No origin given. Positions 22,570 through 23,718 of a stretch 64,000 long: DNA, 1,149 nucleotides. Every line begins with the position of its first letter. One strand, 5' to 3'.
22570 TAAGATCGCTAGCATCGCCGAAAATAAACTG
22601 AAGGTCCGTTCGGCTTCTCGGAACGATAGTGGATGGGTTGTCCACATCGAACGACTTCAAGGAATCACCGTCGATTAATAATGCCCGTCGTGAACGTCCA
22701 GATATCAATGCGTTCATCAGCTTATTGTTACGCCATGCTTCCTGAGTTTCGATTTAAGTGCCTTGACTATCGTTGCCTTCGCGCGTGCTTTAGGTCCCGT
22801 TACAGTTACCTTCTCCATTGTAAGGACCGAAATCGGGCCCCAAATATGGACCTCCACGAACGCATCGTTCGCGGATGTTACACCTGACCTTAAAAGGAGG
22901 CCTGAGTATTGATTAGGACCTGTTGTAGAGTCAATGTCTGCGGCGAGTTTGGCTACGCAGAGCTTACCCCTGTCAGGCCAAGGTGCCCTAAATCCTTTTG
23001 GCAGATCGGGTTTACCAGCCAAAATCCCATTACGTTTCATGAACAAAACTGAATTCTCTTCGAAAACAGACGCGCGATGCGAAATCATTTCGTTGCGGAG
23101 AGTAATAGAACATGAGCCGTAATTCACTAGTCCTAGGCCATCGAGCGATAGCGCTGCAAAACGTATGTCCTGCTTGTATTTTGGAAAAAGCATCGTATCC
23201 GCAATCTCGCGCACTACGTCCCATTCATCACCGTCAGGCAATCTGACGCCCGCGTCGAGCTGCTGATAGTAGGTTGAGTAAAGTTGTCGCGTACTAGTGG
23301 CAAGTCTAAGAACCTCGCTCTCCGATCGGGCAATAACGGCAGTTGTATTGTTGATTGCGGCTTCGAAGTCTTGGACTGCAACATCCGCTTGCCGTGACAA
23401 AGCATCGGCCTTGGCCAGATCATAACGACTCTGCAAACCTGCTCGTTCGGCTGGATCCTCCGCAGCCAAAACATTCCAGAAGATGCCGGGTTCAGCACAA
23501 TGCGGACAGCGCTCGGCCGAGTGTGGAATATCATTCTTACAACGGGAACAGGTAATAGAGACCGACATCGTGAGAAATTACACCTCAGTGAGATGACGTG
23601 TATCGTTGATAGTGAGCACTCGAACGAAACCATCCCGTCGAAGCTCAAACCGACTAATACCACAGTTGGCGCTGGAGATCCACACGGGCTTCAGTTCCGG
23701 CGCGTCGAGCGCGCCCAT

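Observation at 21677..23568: AT-rich, translationally coupled two-gene cassette of unknown function; best candidate for an undescribed system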

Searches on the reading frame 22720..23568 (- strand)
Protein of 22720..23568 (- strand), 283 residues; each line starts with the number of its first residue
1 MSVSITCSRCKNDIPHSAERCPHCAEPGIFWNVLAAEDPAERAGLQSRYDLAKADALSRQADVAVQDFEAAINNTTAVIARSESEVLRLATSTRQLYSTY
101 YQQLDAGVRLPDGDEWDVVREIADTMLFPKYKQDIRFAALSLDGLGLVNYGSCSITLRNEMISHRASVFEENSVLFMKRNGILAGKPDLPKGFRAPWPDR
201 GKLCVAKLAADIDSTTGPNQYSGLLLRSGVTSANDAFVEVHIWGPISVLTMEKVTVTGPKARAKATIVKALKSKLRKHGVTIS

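Call 3: search_protein_families(library=pfam, proteins=[window:22720-23568:-], max_evalue=1)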
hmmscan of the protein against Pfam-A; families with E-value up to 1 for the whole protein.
window:22720-23568:- (283 aa): 5 families
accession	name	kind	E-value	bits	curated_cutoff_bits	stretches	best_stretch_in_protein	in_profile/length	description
PF10571.15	UPF0547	-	0.013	16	29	1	6-24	2-20/26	Uncharacterised protein family UPF0547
PF18912.6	DZR_2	-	0.026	14.8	27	1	6-27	23-45/56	Double zinc ribbon domain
PF12773.13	DZR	-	0.042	14.5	27.3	1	7-25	1-19/45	Double zinc ribbon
PF24426.1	HTH_NDX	-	0.13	12.6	27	0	248-282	6-40/65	NDX Homeobox-like domain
PF17032.10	Zn_ribbon_15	-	0.42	11.9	28.9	1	6-24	54-72/73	zinc-ribbon family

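Call 4: search_protein_families(library=padloc, proteins=[window:22720-23568:-], max_evalue=1)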
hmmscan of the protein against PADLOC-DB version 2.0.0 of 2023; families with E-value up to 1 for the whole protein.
window:22720-23568:- (283 aa): 0 families

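Call 5: search_protein_families(library=ncbifam, proteins=[window:22720-23568:-], max_evalue=1)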
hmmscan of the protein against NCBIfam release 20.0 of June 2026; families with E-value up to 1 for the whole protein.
window:22720-23568:- (283 aa): 0 families

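Call 6: find_homologous_proteins(query=window:22720-23568:-)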
Query window:22720-23568:- (283 aa): 601 proteins with E <= 0.001 among 4528 candidates; the best 120 are listed.
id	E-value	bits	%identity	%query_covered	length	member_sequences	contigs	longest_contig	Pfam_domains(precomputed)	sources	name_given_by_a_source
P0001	2.2e-185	632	100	100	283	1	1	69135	-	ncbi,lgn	-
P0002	7.3e-145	499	78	100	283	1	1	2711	-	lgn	-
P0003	1.4e-140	485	76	100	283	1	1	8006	-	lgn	-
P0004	2.8e-134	464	72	100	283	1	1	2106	-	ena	-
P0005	5.2e-127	441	70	100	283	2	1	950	-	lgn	-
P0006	2.1e-126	439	66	100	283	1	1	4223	-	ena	-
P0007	8.0e-126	437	67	100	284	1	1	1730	-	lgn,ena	-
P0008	1.2e-124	433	66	100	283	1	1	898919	-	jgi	jgi:hypothetical protein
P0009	1.3e-124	433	68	100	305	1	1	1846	-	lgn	-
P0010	5.7e-123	427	68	96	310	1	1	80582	-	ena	-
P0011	9.3e-123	427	65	100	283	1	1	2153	-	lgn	-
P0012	1.2e-122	426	66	100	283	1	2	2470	-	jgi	-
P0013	1.3e-122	426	63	100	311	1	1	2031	-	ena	-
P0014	1.3e-121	423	68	100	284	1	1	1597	-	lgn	-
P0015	3.9e-121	421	68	100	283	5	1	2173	-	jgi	jgi:hypothetical protein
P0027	2.8e-119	415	65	100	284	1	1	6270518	-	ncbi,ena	-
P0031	1.4e-118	413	65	100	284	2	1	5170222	-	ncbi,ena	-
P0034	7.9e-118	411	65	100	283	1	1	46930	-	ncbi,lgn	ncbi:MAG TPA: hypothetical protein VGD61_12315 [Pyrinomonadaceae bacterium]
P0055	7.6e-115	401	65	100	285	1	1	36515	-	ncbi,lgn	ncbi:MAG TPA: hypothetical protein VF290_18990 [Pyrinomonadaceae bacterium]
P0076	9.0e-113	394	61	100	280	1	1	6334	-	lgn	-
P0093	4.6e-110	385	60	100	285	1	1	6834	-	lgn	-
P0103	2.0e-108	380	59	100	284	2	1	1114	-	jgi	-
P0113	5.4e-107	375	60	100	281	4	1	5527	-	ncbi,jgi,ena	-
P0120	1.4e-105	370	61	100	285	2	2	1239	-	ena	-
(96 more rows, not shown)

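Call 12: find_encoding_contigs(protein=P0027, flank=8000, max_places=2)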
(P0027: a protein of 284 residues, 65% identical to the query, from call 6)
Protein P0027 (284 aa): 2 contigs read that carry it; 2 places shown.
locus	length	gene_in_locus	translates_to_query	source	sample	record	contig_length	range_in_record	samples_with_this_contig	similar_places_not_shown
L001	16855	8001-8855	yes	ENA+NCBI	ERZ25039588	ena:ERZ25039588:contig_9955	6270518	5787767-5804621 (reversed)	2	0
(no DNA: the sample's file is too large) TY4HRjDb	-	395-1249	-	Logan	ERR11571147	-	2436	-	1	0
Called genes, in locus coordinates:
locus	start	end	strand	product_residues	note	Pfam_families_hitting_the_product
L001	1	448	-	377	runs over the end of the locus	PF00346:Complex1_49kDa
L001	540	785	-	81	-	-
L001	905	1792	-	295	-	PF00329:Complex1_30kDa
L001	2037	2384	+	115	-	-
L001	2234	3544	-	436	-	-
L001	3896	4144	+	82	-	PF01197:Ribosomal_L31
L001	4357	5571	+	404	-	PF07136:DUF1385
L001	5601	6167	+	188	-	PF05685:Uma2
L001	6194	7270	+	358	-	PF03462:PCRF, PF00472:RF-1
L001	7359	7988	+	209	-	PF00300:His_Phos_1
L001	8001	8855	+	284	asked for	-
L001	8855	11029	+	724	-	PF12569:NatA_aux_su (faint), PF07719:TPR_2 (faint), PF09976:TPR_21 (faint), PF13374:TPR_10 (faint), PF13432:TPR_16, PF14559:TPR_19, PF13432:TPR_16, PF14559:TPR_19 (weak), +8 more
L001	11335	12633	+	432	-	PF00656:Peptidase_C14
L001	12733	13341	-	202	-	PF01058:Oxidored_q6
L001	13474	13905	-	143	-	PF00507:Oxidored_q4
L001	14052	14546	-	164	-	PF00994:MoCF_biosynth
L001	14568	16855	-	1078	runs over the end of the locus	PF25596:CPSase_L_D1, PF02786:CPSase_L_D2, PF02787:CPSase_L_D3, PF25596:CPSase_L_D1, PF02222:ATP-grasp, PF02786:CPSase_L_D2, PF07478:Dala_Dala_lig_C, PF15632:ATPgrasp_Ter, +6 more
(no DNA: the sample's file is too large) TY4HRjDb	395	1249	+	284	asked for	-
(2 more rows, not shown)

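Call 13: find_encoding_contigs(protein=P0031, flank=8000, max_places=2)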
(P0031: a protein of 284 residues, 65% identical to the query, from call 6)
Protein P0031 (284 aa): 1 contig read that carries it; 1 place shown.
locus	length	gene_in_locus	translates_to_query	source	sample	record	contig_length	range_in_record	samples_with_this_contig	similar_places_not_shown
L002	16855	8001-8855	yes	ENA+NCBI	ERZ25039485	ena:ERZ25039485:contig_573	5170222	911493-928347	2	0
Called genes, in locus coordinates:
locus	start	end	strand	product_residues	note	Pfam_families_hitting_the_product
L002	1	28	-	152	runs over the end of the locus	PF04115:Ureidogly_lyase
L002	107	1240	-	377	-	PF00346:Complex1_49kDa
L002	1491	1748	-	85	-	-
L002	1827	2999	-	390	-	PF00329:Complex1_30kDa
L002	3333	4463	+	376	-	-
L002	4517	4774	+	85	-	PF01197:Ribosomal_L31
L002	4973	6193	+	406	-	PF07136:DUF1385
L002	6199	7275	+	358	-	PF03462:PCRF, PF00472:RF-1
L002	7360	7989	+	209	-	PF00300:His_Phos_1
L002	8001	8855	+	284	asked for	-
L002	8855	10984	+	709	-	PF03704:BTAD (faint), PF12895:ANAPC3 (faint), PF13174:TPR_6 (faint), PF13424:TPR_12 (faint), PF00515:TPR_1 (faint), PF14559:TPR_19, PF13432:TPR_16 (weak), PF14559:TPR_19 (weak), +9 more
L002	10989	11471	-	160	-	PF14376:Haem_bd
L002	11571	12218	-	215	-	PF00775:Dioxygenase_C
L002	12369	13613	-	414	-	-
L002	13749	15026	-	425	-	PF13490:zf-HC2, PF04773:FecR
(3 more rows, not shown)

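Call 19: search_solved_structures(query=window:22720-23568:-, max_evalue=10)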
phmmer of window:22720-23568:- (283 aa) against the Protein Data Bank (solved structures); distinct sequences matched with E-value up to 10: 1.
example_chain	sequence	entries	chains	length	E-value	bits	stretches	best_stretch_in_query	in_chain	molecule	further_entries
4z1o_A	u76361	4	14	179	0.29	13.5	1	80-126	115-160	Phosphoribosyltransferase | Purine phosphoribosyltransferase (GpT-2)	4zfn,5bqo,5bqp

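Call 24: predict_structure(alignment_id=A1)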
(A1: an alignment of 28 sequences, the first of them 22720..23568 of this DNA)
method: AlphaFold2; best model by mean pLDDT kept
length: 283 residues; sequences in the alignment: 28
mean_pLDDT: 57.2   pTM: 0.59
mean pLDDT of the five models: 57.2, 44.0, 40.3, 39.0, 38.4
residues with pLDDT >= 90: 0; 70-90: 65; 50-70: 110; < 50: 108
segments of 3 or more residues with pLDDT < 50: 1-3, 17-20, 27-38, 109-111, 146-150, 167-237
pLDDT, mean of each block of 10 residues (from residue 1): 56 56 54 41 56 59 59 69 81 68 64 50 52 64 52 73 50 39 37 42 39 38 32 43 71 79 84 85 85
secondary structure, 60 per line:
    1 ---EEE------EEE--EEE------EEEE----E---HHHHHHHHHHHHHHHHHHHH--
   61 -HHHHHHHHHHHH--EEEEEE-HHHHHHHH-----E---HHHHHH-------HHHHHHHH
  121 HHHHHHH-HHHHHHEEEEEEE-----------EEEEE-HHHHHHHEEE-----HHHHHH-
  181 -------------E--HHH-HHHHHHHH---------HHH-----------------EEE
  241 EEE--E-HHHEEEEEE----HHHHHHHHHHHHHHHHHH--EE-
elements in order: E4-6 E13-15 E18-20 E27-30 H39-58 H62-73 E76-81 H83-90 H100-105 H113-127 H129-134 E135-141 E153-157 H159-165 E166-168 H174-179 H201-208 E238-243 E251-256 H261-278
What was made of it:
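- The gene A structure model is of low confidence (pLDDT 57; residues 167-237 are below 50; call 24).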

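Call 52: search_solved_structures(query=A4, max_evalue=10, show_alignments=2)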
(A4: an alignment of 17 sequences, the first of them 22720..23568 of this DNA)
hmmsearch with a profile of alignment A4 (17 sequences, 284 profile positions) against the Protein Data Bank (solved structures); distinct sequences matched with E-value up to 10: 4.
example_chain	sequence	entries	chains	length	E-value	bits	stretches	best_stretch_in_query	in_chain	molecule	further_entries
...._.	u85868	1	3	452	0.11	14.8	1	4-49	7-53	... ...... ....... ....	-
8rxc_D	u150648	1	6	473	0.13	14.7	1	4-49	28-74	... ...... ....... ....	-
6htj_A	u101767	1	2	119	2.2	10.6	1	5-29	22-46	Nucleic-acid-binding protein containing a Zn-ribbon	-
9p3z_A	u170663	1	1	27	7.9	8.8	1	6-27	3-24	Zinc finger C4H2 domain-containing protein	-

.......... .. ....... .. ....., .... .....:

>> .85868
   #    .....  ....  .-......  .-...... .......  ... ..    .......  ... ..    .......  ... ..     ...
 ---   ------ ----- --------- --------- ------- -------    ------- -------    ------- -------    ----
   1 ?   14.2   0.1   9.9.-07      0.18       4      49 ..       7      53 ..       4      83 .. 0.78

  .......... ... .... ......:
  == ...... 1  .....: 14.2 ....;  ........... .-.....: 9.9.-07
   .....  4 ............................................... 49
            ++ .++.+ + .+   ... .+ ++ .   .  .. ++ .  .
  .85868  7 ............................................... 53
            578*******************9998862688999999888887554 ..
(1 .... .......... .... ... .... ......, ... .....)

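Call 54: fold_search(model_id=the predicted structure, library=pdb)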
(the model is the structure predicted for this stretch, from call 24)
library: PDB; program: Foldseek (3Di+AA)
matches with E <= 10: 102; with E <= 0.001: 1
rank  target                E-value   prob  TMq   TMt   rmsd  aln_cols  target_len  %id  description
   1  7dn8_A                2.0e-04  1.00  0.43  0.42   7.6       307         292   13  Crystal structure of Salmonella effector SopF in complex with ARF1 (released 2021-12-15)
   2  7dn9_A                1.0e-03  1.00  0.45  0.43   7.3       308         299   12  Crystal structure of Salmonella effector in complex with NAD and host co-factor ARF1 (released 2021-12-15)
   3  7omv                  4.3e-02  0.72  0.31  0.39  10.7       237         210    9  Thermus sp. 2.9 DarT (released 2021-06-23)
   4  7yk3_C                8.2e-02  0.57  0.30  0.37  11.3       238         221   12  Crystal structure of DarTG toxin-antitoxin complex from Mycobacterium tuberculosis (released 2023-05-31)
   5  7omy_AAA              8.7e-02  0.44  0.30  0.38  10.5       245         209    9  Thermus sp. 2.9 DarT in complex with carba-NAD+ and ssDNA (released 2021-06-23)
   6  7omw                  9.2e-02  0.38  0.28  0.37  11.1       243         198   10  Thermus sp. 2.9 DarT in complex with NAD+ (released 2021-06-23)
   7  7omu_AAA              1.2e-01  0.57  0.29  0.23  10.4       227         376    7  Thermosipho africanus DarTG in complex with ADP-ribose (released 2021-06-23)
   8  8hte_A                1.5e-01  0.16  0.21  0.25  13.9       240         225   12  Crystal structure of an effector mutant in complex with ubiquitin (released 2023-11-22)
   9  7omx                  1.8e-01  0.21  0.18  0.23  11.8       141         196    9  Thermus sp. 2.9 DarT in complex with carba-NAD+ (released 2021-06-23)
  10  8htf_A                2.1e-01  0.15  0.25  0.30  12.2       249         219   10  Crystal structure of an effector in complex with ubiquitin (released 2023-11-22)
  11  7yk3_A                2.2e-01  0.23  0.28  0.34  11.5       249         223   11  Crystal structure of DarTG toxin-antitoxin complex from Mycobacterium tuberculosis (released 2023-05-31)
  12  7yw4                  3.8e-01  0.82  0.14  0.31   1.9        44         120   20  Crystal structure of tRNA 2'-phosphotransferase from Saccharomyces cerevisiae (released 2023-07-26)
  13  8eus_A                7.7e-01  0.02  0.11  0.13  19.3       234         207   12  Crystal structure of NPC1 luminal domain C (released 2023-02-22)
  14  8htc_A                9.2e-01  0.09  0.25  0.30  12.2       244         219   10  Crystal structure of a SeMet-labeled effector from Chromobacterium violaceum in complex with Ubiquitin (released 2023-11-22)
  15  8htd_A                1.6e+00  0.06  0.25  0.30  12.2       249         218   10  Crystal structure of an effector from Chromobacterium violaceum in complex with ubiquitin (released 2023-11-22)
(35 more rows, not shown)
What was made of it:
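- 22789..23346 (-): Probable SopF/DUF3626-like ADP-ribosyltransferase-fold domain of gene A (about aa 75-260; boundaries approximate). Candidate catalytic residues are Y150 and E239 (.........), with R81, R165 and S167 also invariant. Foldseek with a low-confidence model (pLDDT 57): SopF 7dn8 E 2e-4 prob 1.0, then DarT, CteC, Tpt1 and pertussis/LT toxins (call 54).
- Closest known: SopF. Same: It is the best solved-structure match of the gene A model (7dn8, E 2e-4, prob 1.0; call 54).
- Closest known: DarT-DarG. Same: ART-fold hits at ranks 3-7 (call 54).
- The top Foldseek hits are ART-fold proteins: SopF, DarT, CteC, Tpt1, pertussis S1, PltA and LT (call 54). DarT is among the best fold hits, and darT-darG has the same toxin-first, overlapping gene order (call 54; gene order from established knowledge of DarTG).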

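Call 55: search_protein_families(library=pfam, alignment_id=A4, max_evalue=10)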
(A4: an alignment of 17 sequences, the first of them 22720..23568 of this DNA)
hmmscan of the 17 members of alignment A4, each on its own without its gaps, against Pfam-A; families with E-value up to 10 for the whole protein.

A. member 1, window:22720-23568:- (283 aa): 6 families
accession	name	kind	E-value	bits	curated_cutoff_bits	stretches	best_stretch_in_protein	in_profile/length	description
PF10571.15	UPF0547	-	0.013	16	29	1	6-24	2-20/26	Uncharacterised protein family UPF0547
PF18912.6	DZR_2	-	0.026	14.8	27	1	6-27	23-45/56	Double zinc ribbon domain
PF12773.13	DZR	-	0.042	14.5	27.3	1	7-25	1-19/45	Double zinc ribbon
PF24426.1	HTH_NDX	-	0.13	12.6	27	1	248-282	6-40/65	NDX Homeobox-like domain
PF17032.10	Zn_ribbon_15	-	0.42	11.9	28.9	1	6-24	54-72/73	zinc-ribbon family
PF13248.11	Zn_ribbon_3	-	1.9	8.5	27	1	5-24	3-22/26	zinc-ribbon domain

B. families by the number of members that match (of 17 scanned): 34 families (the first 25 are shown)
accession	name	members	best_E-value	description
PF12773.13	DZR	14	0.0022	Double zinc ribbon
PF13240.11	Zn_Ribbon_1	13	0.00019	zinc-ribbon domain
PF10571.15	UPF0547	11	0.0022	Uncharacterised protein family UPF0547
PF13248.11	Zn_ribbon_3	9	0.00012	zinc-ribbon domain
PF18912.6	DZR_2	9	0.017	Double zinc ribbon domain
PF17032.10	Zn_ribbon_15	9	0.021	zinc-ribbon family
PF24460.1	DUF7575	7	0.13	Domain of unknown function (DUF7575)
PF01155.25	HypA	6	0.005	Hydrogenase/urease nickel incorporation, metallochaperone, hypA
PF12172.15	zf-ChsH2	2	0.043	ChsH2, rubredoxin-like zinc ribbon domain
PF24426.1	HTH_NDX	2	0.077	NDX Homeobox-like domain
PF18073.7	Zn_ribbon_LapB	2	0.13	Rubredoxin metal binding domain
PF04606.18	Ogr_Delta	2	0.59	Ogr/Delta-like zinc finger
PF02591.20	Zn_ribbon_9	2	1.4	C4-type zinc ribbon domain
PF18439.7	zf_UBZ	2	2.3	Ubiquitin-Binding Zinc Finger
PF24463.1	DUF7577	2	4.6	Domain of unknown function (DUF7577)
PF12294.13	DUF3626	1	0.067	Protein of unknown function (DUF3626)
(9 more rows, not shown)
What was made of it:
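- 23488..23556 (-): Zinc ribbon of gene A (aa 5-27; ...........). Sub-threshold Pfam zinc-ribbon hits in most members (calls 3, 55).
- On Zinc ribbon: Zinc-ribbon Pfam models hit 9-14 of 17 members below threshold (call 55).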
